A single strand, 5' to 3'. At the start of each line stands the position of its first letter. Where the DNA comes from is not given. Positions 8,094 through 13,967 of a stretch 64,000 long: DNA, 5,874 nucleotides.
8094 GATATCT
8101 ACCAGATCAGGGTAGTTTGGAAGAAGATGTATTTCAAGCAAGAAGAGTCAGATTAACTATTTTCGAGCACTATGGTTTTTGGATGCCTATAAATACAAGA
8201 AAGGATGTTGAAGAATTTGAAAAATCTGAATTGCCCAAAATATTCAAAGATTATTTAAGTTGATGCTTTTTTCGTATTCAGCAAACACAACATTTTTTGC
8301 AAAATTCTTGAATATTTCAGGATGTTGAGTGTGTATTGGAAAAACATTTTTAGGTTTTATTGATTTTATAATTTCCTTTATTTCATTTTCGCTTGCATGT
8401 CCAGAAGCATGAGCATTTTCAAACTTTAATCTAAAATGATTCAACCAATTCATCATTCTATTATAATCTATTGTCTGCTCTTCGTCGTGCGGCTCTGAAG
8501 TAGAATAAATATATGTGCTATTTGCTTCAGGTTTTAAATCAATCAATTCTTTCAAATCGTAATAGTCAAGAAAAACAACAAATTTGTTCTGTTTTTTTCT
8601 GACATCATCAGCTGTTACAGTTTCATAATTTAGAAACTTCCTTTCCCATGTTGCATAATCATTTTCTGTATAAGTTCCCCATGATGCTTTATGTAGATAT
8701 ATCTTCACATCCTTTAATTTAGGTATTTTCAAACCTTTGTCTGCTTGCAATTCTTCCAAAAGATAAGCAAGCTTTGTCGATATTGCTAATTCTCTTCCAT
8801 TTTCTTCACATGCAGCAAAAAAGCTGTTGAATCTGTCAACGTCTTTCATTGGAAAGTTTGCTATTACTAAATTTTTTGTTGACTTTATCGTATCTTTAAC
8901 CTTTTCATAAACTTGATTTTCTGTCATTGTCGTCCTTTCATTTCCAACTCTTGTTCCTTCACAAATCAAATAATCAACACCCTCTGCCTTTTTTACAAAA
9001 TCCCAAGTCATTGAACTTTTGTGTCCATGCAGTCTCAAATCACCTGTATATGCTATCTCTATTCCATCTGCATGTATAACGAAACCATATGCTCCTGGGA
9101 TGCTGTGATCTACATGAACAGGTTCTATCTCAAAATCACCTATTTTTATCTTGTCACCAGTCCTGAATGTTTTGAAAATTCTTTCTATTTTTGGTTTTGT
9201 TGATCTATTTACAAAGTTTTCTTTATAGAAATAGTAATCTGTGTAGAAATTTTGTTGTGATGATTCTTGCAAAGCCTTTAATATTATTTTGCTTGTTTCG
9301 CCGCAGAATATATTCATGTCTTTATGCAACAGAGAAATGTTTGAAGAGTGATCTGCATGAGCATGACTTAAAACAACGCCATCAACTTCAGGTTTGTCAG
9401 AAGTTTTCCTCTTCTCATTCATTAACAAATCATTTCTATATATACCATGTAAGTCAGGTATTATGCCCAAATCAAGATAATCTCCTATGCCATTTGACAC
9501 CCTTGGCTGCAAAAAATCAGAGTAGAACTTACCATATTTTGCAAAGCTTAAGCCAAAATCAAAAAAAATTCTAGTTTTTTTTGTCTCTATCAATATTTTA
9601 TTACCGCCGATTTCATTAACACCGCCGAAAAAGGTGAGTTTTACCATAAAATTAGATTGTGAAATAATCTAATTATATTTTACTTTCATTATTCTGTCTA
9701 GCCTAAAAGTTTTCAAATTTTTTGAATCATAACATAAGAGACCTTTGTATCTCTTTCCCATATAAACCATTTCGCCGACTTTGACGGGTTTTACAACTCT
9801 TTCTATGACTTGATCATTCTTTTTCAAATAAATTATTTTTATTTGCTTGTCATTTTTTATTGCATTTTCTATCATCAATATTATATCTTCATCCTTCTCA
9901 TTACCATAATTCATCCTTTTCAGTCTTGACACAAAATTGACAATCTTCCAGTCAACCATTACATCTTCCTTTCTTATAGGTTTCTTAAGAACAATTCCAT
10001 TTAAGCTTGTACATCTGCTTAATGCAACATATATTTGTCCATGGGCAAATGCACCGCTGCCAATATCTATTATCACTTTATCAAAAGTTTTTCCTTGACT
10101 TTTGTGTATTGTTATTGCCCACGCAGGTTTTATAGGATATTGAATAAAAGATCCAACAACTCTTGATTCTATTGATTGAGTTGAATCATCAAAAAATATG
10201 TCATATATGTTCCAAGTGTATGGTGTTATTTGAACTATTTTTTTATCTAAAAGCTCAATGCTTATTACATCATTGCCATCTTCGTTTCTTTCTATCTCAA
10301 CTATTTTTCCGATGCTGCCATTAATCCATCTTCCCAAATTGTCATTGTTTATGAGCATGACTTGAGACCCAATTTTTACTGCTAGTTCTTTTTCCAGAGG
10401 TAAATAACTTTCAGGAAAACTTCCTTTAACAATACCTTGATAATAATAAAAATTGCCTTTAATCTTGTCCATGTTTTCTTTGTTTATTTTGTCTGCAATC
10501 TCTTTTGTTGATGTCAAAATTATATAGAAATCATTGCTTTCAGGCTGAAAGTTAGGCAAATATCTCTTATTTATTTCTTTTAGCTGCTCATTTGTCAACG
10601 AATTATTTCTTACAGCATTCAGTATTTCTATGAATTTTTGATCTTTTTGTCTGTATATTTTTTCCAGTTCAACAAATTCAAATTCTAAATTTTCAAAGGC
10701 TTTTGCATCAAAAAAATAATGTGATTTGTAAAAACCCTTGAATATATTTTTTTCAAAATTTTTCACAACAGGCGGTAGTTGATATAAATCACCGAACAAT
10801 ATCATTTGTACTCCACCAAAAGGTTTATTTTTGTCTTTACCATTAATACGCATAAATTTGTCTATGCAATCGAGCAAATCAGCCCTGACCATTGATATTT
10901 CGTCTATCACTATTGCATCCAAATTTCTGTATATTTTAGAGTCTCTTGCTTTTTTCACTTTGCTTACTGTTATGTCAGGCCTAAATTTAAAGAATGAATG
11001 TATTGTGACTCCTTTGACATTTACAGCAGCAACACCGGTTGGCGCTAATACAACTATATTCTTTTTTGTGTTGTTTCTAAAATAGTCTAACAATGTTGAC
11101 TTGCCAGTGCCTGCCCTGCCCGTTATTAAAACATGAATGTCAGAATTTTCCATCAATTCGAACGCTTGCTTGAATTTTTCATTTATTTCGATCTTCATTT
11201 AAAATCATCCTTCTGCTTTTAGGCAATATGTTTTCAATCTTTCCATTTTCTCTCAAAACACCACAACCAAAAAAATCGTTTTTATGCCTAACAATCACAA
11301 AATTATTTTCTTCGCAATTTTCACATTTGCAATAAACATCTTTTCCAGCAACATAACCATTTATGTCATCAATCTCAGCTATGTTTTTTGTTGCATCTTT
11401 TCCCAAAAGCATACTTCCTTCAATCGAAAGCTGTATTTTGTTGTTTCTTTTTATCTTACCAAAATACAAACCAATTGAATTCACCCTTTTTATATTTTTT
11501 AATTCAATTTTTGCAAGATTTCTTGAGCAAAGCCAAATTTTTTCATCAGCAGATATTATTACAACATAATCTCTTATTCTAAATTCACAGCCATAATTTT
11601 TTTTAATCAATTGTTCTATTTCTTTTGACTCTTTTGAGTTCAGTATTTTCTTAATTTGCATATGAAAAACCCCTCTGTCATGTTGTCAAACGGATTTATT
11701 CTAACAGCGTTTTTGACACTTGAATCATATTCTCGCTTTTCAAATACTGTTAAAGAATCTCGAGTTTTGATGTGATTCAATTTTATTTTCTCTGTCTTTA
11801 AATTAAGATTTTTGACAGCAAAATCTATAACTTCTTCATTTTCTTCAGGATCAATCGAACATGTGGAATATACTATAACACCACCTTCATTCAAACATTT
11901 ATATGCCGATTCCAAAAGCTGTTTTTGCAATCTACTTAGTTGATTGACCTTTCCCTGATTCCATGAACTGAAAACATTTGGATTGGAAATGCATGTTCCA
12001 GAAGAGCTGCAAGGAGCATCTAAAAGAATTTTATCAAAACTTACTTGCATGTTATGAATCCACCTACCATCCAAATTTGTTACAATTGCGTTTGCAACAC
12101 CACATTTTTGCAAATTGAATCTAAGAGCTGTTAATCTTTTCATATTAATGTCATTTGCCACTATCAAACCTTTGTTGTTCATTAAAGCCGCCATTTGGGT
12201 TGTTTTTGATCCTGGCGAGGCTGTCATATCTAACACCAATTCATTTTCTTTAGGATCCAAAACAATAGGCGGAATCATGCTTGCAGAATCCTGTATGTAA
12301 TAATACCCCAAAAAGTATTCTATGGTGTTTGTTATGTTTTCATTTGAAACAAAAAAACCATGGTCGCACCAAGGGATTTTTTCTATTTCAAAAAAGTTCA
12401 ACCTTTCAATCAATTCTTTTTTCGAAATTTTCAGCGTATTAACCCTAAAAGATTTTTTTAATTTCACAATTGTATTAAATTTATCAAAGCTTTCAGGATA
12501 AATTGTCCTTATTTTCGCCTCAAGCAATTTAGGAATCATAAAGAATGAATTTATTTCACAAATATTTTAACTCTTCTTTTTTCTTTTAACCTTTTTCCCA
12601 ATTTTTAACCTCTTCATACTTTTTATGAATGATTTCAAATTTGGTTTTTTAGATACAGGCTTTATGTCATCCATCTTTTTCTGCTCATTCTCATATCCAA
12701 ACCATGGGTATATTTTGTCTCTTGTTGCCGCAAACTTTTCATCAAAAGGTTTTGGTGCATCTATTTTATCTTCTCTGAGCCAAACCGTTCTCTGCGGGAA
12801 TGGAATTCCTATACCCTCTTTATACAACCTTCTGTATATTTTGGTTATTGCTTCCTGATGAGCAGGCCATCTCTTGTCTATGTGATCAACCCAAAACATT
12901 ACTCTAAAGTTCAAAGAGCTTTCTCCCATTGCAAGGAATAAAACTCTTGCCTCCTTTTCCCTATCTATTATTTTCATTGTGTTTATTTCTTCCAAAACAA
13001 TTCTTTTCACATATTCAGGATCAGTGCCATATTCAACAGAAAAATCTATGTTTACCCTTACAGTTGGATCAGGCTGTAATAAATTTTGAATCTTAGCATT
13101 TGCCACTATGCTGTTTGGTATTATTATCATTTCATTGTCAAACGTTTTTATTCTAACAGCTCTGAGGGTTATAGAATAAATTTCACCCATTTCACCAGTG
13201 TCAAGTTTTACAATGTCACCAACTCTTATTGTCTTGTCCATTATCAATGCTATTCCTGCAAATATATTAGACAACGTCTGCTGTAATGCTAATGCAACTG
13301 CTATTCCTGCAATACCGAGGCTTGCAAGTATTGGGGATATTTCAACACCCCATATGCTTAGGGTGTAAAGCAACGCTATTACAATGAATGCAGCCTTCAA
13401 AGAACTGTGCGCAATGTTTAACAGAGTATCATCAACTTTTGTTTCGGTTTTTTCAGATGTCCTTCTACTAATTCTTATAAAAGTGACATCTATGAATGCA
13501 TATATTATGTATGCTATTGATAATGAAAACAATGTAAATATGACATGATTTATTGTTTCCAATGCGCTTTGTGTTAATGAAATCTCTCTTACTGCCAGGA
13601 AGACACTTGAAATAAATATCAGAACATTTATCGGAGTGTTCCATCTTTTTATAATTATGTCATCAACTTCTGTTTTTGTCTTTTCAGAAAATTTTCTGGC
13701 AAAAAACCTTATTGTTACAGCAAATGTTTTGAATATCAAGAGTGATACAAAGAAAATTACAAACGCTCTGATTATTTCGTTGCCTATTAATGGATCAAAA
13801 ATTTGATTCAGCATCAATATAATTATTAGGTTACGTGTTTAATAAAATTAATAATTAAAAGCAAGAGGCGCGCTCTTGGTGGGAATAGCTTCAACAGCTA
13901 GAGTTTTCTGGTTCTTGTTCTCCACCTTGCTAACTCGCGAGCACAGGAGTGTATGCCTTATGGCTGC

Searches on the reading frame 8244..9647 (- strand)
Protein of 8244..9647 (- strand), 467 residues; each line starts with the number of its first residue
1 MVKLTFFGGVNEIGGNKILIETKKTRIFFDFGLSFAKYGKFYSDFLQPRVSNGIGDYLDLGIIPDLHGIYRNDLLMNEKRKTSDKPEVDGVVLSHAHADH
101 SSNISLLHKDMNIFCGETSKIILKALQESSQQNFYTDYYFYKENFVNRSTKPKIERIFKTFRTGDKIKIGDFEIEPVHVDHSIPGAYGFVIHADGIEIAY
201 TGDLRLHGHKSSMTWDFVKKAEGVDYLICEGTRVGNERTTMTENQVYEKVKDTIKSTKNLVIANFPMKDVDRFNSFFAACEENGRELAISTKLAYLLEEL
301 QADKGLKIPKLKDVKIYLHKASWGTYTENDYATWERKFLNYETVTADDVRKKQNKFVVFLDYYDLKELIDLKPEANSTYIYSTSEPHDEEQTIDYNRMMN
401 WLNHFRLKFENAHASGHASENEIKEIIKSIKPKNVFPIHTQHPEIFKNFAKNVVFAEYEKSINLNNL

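Call 57: search_protein_families(library=pfam, proteins=[window:8244-9647:-], max_evalue=0.000001)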
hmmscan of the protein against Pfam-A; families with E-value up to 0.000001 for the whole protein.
window:8244-9647:- (467 aa): 3 families
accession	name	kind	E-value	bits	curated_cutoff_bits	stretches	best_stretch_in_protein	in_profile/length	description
PF12706.13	Lactamase_B_2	-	1.8e-13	51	27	1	81-252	24-189/200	Beta-lactamase superfamily domain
PF07521.17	RMMBL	-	5.1e-08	33.2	21.6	1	407-442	6-42/63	Zn-dependent metallo-hydrolase RNA specificity domain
PF13483.12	Lactamase_B_3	-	1.6e-07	31.8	24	0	79-205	28-112/160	Beta-lactamase superfamily domain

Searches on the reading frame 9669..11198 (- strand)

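Call 57: search_protein_families(library=pfam, proteins=[window:9669-11198:-], max_evalue=0.000001)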
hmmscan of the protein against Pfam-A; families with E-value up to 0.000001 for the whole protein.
window:9669-11198:- (509 aa): 5 families
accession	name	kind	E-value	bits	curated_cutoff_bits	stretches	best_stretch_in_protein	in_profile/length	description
PF05970.20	PIF1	-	1.2e-28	100.7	25.9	1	16-204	18-220/223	PIF1-like helicase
PF13604.12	AAA_30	-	1.8e-12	47.9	27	1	12-206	9-177/191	AAA domain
PF13245.12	AAA_19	-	3.7e-12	47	25.1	1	22-145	13-133/134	AAA domain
PF02689.20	Herpes_Helicase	-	1e-11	44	27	1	347-412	718-785/808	Helicase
PF13280.12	WYL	-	5.2e-07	30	21.8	1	440-507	3-69/70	WYL domain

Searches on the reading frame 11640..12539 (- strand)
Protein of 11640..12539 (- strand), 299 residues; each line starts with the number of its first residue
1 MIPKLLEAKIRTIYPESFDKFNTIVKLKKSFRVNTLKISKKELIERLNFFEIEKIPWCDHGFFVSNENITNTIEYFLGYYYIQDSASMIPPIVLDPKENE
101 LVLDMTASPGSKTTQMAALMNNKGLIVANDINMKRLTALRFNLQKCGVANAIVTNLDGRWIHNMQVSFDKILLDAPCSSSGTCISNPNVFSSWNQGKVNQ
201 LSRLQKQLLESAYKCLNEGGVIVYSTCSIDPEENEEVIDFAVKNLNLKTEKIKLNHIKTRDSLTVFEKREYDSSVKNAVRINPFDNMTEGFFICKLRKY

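Call 57: search_protein_families(library=pfam, proteins=[window:11640-12539:-], max_evalue=0.000001)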
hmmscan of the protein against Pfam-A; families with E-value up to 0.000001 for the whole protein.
window:11640-12539:- (299 aa): 3 families
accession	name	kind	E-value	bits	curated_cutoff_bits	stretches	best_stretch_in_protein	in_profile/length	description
PF01189.24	Methyltr_RsmB-F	-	1.4e-53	182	27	1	92-297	2-199/199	16S rRNA methyltransferase RsmB/F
PF17125.10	Methyltr_RsmF_N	-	1.8e-19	70.4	34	1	2-84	1-85/86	N-terminal domain of 16S rRNA methyltransferase RsmF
PF13847.12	Methyltransf_31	-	2.7e-07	30.8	27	1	97-237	2-118/145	Methyltransferase domain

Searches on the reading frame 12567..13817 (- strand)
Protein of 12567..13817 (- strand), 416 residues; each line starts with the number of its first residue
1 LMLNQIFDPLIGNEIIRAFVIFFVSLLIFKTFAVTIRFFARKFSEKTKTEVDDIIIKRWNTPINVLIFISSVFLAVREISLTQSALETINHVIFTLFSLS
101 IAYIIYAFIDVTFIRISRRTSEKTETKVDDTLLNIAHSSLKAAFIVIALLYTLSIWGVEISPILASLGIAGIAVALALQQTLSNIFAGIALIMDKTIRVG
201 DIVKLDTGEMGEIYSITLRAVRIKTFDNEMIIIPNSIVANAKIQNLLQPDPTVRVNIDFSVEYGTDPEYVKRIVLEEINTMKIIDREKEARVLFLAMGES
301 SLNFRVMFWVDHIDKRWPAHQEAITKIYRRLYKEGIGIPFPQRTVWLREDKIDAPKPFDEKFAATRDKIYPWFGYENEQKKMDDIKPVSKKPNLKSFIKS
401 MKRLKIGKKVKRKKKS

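Call 57: search_protein_families(library=pfam, proteins=[window:12567-13817:-], max_evalue=0.000001)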
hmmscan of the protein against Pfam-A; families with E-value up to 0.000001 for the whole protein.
window:12567-13817:- (416 aa): 3 families
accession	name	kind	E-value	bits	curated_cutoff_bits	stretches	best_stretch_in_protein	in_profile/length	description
PF00924.24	MS_channel_2nd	-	3e-16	59.7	20.2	1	181-246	2-66/68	Mechanosensitive ion channel, beta-domain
PF21082.3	MS_channel_3rd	-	5.3e-13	49.7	21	1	255-338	1-88/88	Mechanosensitive ion channel MscS, C-terminal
PF21088.3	MS_channel_1st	-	7.6e-07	29.5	23.1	1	141-179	4-42/42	Mechanosensitive ion channel, transmembrane helices 2/3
